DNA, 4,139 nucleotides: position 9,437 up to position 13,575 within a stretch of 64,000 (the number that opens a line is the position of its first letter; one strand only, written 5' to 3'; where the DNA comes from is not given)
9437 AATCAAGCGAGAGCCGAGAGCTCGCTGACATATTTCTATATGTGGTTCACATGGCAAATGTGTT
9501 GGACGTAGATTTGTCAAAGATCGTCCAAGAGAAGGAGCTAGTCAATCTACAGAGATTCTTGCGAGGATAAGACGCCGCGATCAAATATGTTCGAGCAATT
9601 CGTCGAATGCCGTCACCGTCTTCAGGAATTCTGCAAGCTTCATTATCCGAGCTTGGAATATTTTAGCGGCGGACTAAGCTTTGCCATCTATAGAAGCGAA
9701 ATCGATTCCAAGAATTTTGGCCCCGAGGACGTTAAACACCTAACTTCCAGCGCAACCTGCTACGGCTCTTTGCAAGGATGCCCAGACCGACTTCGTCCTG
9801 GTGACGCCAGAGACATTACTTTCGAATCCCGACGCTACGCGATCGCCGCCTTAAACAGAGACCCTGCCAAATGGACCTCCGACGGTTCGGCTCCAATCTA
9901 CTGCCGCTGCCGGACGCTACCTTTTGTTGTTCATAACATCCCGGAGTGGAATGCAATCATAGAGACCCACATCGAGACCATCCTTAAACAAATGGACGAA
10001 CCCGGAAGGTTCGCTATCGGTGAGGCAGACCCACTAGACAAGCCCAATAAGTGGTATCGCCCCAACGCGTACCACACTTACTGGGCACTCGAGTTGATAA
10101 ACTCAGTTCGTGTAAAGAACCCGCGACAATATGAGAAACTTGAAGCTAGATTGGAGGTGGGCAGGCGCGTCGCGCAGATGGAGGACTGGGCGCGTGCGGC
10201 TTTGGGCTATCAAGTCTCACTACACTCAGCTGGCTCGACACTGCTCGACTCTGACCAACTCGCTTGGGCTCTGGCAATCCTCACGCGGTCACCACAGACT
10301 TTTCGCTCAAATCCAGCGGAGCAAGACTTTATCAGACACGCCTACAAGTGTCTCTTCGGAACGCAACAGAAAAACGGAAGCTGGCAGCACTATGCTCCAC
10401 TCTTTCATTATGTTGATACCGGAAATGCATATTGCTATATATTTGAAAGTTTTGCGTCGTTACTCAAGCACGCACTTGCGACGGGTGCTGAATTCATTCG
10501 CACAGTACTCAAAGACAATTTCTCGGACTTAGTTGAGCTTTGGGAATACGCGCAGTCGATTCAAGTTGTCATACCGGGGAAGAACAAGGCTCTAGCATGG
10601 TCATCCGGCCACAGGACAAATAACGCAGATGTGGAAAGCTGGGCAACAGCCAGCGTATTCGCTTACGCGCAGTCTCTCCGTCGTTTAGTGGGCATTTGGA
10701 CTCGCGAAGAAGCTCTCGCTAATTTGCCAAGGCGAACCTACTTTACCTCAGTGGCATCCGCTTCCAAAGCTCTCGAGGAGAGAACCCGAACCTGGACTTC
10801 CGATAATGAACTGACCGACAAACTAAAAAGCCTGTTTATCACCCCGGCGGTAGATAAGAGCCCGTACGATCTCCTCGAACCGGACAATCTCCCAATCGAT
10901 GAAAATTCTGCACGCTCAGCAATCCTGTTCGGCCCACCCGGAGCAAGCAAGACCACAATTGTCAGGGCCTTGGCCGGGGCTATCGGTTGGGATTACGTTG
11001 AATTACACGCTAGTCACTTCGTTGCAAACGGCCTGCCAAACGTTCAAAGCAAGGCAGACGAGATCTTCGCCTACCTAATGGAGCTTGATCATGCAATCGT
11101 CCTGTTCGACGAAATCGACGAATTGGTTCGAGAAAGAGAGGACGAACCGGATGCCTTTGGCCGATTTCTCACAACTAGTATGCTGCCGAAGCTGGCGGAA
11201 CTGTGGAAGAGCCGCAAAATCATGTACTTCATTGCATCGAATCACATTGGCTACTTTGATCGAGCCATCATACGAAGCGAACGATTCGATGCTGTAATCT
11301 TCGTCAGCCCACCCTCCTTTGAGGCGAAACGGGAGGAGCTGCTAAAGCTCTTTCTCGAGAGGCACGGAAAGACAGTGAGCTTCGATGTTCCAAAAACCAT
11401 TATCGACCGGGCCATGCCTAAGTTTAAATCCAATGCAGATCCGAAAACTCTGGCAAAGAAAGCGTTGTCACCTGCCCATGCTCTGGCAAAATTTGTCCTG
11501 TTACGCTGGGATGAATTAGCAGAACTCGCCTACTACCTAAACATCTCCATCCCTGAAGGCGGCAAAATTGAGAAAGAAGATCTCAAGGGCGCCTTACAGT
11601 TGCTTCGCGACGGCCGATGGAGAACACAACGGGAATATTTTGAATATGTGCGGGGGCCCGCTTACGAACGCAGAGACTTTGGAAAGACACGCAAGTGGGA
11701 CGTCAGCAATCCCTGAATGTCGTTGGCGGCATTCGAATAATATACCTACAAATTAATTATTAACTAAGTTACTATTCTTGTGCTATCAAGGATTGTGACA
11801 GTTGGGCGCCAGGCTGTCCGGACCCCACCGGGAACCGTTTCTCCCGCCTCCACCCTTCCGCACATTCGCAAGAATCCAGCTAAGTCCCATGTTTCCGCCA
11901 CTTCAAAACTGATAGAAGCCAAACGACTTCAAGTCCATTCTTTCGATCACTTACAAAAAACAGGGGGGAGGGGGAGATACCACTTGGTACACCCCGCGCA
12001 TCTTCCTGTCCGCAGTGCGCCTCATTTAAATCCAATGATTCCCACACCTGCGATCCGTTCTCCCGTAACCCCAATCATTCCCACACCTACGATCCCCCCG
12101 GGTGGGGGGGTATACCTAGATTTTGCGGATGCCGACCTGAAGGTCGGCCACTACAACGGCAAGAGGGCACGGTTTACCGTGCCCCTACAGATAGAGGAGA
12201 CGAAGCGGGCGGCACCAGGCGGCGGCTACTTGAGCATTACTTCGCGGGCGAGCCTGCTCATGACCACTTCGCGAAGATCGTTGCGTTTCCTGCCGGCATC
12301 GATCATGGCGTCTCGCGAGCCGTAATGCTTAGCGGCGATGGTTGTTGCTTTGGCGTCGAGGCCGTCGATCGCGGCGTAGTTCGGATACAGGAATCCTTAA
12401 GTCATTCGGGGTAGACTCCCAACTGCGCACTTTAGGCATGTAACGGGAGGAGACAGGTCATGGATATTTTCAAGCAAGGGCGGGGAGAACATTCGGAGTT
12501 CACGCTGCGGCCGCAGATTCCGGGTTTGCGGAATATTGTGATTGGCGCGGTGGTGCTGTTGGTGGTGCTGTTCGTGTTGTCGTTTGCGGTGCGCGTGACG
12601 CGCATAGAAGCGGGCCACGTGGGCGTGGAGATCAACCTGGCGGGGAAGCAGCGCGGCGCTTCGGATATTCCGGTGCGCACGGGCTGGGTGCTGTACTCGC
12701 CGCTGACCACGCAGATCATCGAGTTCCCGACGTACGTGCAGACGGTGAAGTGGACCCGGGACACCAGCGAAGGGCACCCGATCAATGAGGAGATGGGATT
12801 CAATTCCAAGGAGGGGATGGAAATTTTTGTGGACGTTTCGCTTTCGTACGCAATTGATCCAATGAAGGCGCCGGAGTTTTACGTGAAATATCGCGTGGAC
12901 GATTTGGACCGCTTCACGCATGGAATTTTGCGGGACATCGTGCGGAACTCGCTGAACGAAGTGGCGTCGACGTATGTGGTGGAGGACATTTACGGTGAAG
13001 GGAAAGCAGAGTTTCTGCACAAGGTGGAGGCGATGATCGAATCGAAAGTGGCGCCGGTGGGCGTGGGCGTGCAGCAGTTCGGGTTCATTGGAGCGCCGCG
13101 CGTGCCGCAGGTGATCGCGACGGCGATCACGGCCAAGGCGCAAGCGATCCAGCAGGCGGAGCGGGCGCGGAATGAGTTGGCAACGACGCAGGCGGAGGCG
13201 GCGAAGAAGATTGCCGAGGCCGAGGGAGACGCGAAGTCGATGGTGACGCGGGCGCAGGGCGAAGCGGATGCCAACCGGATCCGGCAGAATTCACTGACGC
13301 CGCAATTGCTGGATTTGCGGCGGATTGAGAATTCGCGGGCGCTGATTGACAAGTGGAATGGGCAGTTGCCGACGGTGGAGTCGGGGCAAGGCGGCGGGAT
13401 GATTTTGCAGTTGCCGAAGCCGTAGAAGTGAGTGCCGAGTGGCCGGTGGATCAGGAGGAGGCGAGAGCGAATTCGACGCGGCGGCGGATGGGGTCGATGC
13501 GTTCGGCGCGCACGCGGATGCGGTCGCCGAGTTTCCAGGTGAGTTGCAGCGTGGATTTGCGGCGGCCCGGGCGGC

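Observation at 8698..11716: Candidate undescribed nucleotide-targeting defence/conflict module: NDT-MazG fusion plus alpha-toroid-AAA ATPase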

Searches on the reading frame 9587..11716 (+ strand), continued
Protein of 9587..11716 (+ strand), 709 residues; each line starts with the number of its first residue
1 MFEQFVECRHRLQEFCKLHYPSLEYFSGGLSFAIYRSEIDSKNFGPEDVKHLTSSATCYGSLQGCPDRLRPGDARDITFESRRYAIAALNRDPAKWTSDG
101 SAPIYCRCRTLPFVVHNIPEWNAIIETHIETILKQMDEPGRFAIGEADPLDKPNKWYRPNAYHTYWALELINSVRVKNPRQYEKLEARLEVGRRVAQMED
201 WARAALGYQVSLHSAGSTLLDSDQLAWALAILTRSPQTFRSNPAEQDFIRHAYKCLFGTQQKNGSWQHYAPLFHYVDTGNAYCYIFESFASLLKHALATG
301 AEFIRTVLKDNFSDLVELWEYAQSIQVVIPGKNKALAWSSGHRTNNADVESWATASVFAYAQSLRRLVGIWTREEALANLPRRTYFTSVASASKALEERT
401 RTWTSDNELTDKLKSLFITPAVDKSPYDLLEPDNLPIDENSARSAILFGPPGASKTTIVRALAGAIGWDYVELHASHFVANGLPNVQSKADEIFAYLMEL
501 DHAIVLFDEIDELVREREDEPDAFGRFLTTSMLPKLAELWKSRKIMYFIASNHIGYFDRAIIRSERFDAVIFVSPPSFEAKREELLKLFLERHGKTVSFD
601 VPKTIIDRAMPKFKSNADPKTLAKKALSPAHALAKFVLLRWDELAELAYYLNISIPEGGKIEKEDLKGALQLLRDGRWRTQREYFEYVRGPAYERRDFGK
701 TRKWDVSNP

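Call 91: get_annotated_region(hit=H1, flank=6000)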
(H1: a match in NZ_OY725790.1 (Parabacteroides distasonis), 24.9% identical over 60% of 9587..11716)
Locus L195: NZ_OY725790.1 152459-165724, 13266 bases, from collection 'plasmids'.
description: Parabacteroides distasonis strain Parabacteroides distasonis TSDC17.2-1.1 plasmid 45, complete sequence
organism: Parabacteroides distasonis (NCBI taxid 823)
taxonomy: Bacteria; Bacteroidota; Bacteroidia; Bacteroidales; Tannerellaceae; Parabacteroides; Parabacteroides distasonis
host: -; source: -; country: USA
typing (MOB-suite, as given by PLSDB): non-mobilizable
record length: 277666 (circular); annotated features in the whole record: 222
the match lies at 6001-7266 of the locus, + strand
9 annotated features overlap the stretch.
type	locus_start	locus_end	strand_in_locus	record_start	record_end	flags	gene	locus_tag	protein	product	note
CDS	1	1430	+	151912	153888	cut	-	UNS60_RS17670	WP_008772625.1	OmpA family protein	-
CDS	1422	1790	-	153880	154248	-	-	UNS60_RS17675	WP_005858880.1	hypothetical protein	-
CDS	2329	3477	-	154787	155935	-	-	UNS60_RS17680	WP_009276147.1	galactose-1-epimerase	GO:0005975 - carbohydrate metabolic process [Evidence IEA]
CDS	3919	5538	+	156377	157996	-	-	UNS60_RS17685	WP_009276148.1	FAD-dependent thymidylate synthase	GO:0006231 - dTMP biosynthetic process [Evidence IEA]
CDS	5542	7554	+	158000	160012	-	-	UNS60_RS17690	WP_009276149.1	ATP-binding protein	-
CDS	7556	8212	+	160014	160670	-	-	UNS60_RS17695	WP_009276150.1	HIT domain-containing protein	-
CDS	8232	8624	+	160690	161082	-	-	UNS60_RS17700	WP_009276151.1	hypothetical protein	-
CDS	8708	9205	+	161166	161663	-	-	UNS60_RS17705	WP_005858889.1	dihydrofolate reductase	-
CDS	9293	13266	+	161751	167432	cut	-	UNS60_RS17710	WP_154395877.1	alpha-2-macroglobulin family protein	-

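Call 92: get_annotated_region(hit=H2, flank=6000)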
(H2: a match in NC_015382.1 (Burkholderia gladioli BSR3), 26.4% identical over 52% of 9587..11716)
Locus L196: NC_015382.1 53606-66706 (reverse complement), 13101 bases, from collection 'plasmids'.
description: Burkholderia gladioli BSR3 plasmid bgla_1p, complete sequence
organism: Burkholderia gladioli BSR3 (NCBI taxid 999541)
taxonomy: Bacteria; Pseudomonadota; Betaproteobacteria; Burkholderiales; Burkholderiaceae; Burkholderia; Burkholderia gladioli; Burkholderia gladioli BSR3
host: -; source: -; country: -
typing (MOB-suite, as given by PLSDB): conjugative; replicon rep_cluster_105; relaxase MOBF; mating-pair formation MPF_T
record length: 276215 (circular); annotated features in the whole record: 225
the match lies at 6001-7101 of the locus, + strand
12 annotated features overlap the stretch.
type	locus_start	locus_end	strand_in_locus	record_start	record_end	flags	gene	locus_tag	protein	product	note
CDS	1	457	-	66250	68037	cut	-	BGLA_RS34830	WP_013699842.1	AAA family ATPase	-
CDS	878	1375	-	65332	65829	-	-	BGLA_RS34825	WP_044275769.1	AAA family ATPase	-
CDS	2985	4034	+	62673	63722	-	-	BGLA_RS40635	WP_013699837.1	IS110 family transposase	-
CDS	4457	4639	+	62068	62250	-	-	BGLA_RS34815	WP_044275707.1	hypothetical protein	-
CDS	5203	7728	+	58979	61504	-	-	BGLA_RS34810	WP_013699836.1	ATP-binding protein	-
CDS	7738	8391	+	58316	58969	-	-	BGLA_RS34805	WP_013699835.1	DUF4406 domain-containing protein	-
CDS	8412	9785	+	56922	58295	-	-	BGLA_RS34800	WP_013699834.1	hypothetical protein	-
CDS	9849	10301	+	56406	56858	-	-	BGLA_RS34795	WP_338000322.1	DUF6884 domain-containing protein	-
CDS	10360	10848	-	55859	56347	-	-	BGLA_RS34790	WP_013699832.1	hypothetical protein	-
CDS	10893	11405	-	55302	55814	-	-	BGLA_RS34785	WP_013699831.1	hypothetical protein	-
CDS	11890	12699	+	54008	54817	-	-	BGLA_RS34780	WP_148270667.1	DUF932 domain-containing protein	-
CDS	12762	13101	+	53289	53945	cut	-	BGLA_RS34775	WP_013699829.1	LPD29 domain-containing protein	-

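Call 102: search_protein_families(library=pfam, proteins=[L195:3919-5538:+, L195:5542-7554:+, L195:7556-8212:+, L195:8232-8624:+, L196:5203-7728:+, L196:7738-8391:+, L196:8412-9785:+, L196:9849-10301:+], max_evalue=0.01)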
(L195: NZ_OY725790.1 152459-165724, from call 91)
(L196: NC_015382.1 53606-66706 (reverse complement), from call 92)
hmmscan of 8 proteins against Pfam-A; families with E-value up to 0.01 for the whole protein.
L195:3919-5538:+ (539 aa): 2 families
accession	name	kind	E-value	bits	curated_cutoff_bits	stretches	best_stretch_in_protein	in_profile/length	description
PF02511.20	Thy1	-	1.6e-42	145.9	24.8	2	329-504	14-186/191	Thymidylate synthase complementing protein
PF25806.1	RHH_ERCC6L2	-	0.0097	16.6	27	0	334-370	15-51/75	ERCC6L2-like, ribbon-helix-helix domain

L195:5542-7554:+ (670 aa): 13 families
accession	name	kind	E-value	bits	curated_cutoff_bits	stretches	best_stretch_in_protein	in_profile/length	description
PF00004.35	AAA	-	1.1e-24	87.7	21.2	1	440-573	2-130/131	ATPase family associated with various cellular activities (AAA)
PF00910.28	RNA_helicase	-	7.9e-05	23.5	21.5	1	440-506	2-60/105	RNA helicase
PF03215.21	Rad17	-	0.00037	20.9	23.8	1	433-474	43-83/186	Rad17 P-loop domain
PF13207.12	AAA_17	-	0.00078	20.2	27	0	443-466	2-25/136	AAA domain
PF07728.20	AAA_5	-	0.00084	19.8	22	1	439-466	2-30/139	AAA domain (dynein-related subfamily)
PF13521.12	AAA_28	-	0.0012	19.5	27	1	439-479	2-42/164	AAA domain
PF13173.12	AAA_14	-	0.002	18.5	27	1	439-507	5-74/129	AAA domain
PF13671.12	AAA_33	-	0.0025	18.6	27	1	440-466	3-29/143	AAA domain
PF05729.18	NACHT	-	0.0026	18.1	26.7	0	467-534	52-121/167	NACHT domain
PF07724.20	AAA_2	-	0.0035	17.8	27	0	436-559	3-132/166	AAA domain (Cdc48 subfamily)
PF13401.12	AAA_22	-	0.004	17.9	27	0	439-460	8-29/130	AAA domain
PF05707.18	Zot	-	0.0054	16.6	20.3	0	485-562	71-137/197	Zonular occludens toxin (Zot)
PF20720.3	nSTAND3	-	0.0066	16.6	27.2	0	438-488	19-57/155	Novel STAND NTPase 3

L195:7556-8212:+ (218 aa): 3 families
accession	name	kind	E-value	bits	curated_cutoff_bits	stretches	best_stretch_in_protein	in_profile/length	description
PF11969.13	DcpS_C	-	2.4e-11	44.5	24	1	22-124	4-104/114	Scavenger mRNA decapping enzyme C-term binding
PF01230.28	HIT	-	1.7e-06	29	21.5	1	30-121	3-94/98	HIT domain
PF04677.20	CwfJ_C_1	-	1.1e-05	25.8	21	1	41-126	35-113/122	Protein similar to CwfJ C-terminus 1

L195:8232-8624:+ (130 aa): 1 family
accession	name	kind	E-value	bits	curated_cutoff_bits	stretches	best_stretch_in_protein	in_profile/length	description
PF01503.22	PRA-PH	-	6.7e-20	71.7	21.3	1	8-87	1-86/86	Phosphoribosyl-ATP pyrophosphohydrolase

L196:5203-7728:+ (841 aa): 13 families
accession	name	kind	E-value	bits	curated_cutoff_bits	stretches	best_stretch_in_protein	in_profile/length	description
PF00004.35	AAA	-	4.3e-25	89.1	21.2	1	498-629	1-128/131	ATPase family associated with various cellular activities (AAA)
PF07728.20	AAA_5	-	1.6e-05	25.4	22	1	498-534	2-39/139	AAA domain (dynein-related subfamily)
PF13191.12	AAA_16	-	4.8e-05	24.3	32.6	1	497-531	26-52/167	AAA ATPase domain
PF13521.12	AAA_28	-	0.00024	21.8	27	1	499-545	3-49/164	AAA domain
PF13238.12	AAA_18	-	0.00061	20.7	29.4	1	499-544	2-44/128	AAA domain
PF13481.12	AAA_25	-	0.00064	19.8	27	1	497-519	35-57/195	AAA domain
PF13401.12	AAA_22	-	0.00084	20.1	27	1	498-529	8-42/130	AAA domain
PF07724.20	AAA_2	-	0.0012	19.4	27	1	494-615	2-130/166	AAA domain (Cdc48 subfamily)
PF05496.18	RuvB_N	-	0.0015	18.7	27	1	498-564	36-94/159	Holliday junction DNA helicase RuvB P-loop domain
PF24883.2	NPHP3_N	-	0.0028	18.3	24.8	1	497-606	24-129/164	Nephrocystin 3, N-terminal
PF05729.18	NACHT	-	0.0035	17.6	26.7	0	498-521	3-26/167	NACHT domain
PF13479.12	AAA_24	-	0.0053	17.1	27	0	497-516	4-23/195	AAA domain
PF13173.12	AAA_14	-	0.0066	16.9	27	0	498-566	5-74/129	AAA domain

L196:7738-8391:+ (217 aa): 1 family
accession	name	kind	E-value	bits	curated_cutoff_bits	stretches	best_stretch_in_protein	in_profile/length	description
PF14359.12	DUF4406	-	2.4e-05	25.1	22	1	94-170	16-90/91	Domain of unknown function (DUF4406)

L196:8412-9785:+ (457 aa): 0 families

L196:9849-10301:+ (150 aa): 1 family
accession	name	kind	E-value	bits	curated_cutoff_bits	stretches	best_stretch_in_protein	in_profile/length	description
PF21818.3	DUF6884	-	7.1e-09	36.3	30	1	24-117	20-113/135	Family of unknown function (DUF6884)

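Call 108: search_protein_families(library=padloc, proteins=[L102:8426-8962:+, L099:9385-9969:+, L100:3937-4557:+, L099:13003-13395:+, L196:5203-7728:+, L196:7738-8391:+, L195:5542-7554:+], max_evalue=0.001)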
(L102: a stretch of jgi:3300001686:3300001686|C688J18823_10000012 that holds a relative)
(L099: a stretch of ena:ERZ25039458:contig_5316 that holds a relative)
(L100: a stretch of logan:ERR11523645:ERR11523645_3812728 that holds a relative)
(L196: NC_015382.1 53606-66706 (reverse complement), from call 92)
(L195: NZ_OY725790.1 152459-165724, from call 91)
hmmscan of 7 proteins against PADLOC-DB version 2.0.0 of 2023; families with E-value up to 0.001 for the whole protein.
L102:8426-8962:+ (178 aa): 2 families
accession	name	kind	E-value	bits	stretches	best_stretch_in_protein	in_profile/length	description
PDLC02911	VakA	-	0.00015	20.3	0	4-133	5-119/163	-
PDLC02373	dCTPase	-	0.00045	17.2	1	2-136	155-293/630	-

L099:9385-9969:+ (194 aa): 0 families

L100:3937-4557:+ (206 aa): 0 families

L099:13003-13395:+ (130 aa): 0 families

L196:5203-7728:+ (841 aa): 5 families
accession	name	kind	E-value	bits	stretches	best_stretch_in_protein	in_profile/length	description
PDLC02196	IetA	-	1.2e-13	49.3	1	493-650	120-269/374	-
PDLC04232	IetA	-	2e-13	48.5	1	493-650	114-263/330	-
PDLC02195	IetA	-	1.1e-10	39.4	1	493-654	135-288/395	-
PDLC00915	TRIP13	-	3.2e-10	37.9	1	498-644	66-222/302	TRIP13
PDLC04231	IetA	-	5.2e-09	34.3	1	489-622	111-238/262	-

L196:7738-8391:+ (217 aa): 0 families

L195:5542-7554:+ (670 aa): 7 families
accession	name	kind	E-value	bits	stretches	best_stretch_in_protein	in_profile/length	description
PDLC02196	IetA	-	1e-14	52.8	1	433-605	119-283/374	-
PDLC04232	IetA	-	1.8e-13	48.6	1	438-604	118-277/330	-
PDLC02195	IetA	-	6.7e-11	40.1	1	437-584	138-276/395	-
PDLC04231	IetA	-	2.7e-07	28.7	1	439-575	120-247/262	-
PDLC00914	TRIP13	-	6.8e-07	27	1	495-583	143-226/302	TRIP13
PDLC02499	BrxF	-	9.3e-05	20.8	0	274-307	66-98/133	BrxF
PDLC00915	TRIP13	-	0.00046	17.7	0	440-581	67-217/302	TRIP13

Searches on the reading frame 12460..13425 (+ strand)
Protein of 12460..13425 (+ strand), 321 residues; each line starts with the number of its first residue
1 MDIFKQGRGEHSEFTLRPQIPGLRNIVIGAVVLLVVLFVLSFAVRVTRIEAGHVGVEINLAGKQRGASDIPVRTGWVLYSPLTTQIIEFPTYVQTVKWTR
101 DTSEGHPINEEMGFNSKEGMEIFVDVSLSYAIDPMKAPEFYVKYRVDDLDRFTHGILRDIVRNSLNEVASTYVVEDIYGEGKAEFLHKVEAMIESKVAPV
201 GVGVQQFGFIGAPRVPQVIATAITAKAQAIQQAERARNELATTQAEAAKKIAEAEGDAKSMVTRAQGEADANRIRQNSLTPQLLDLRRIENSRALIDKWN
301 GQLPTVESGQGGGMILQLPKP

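Call 55: search_protein_families(library=pfam, proteins=[window:12460-13425:+], max_evalue=0.01)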
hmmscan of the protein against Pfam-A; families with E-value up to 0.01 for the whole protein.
window:12460-13425:+ (321 aa): 1 family
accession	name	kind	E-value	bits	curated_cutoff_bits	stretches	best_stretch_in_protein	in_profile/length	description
PF01145.31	Band_7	-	2.1e-26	93.5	23.6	1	48-246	2-166/176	SPFH domain / Band 7 family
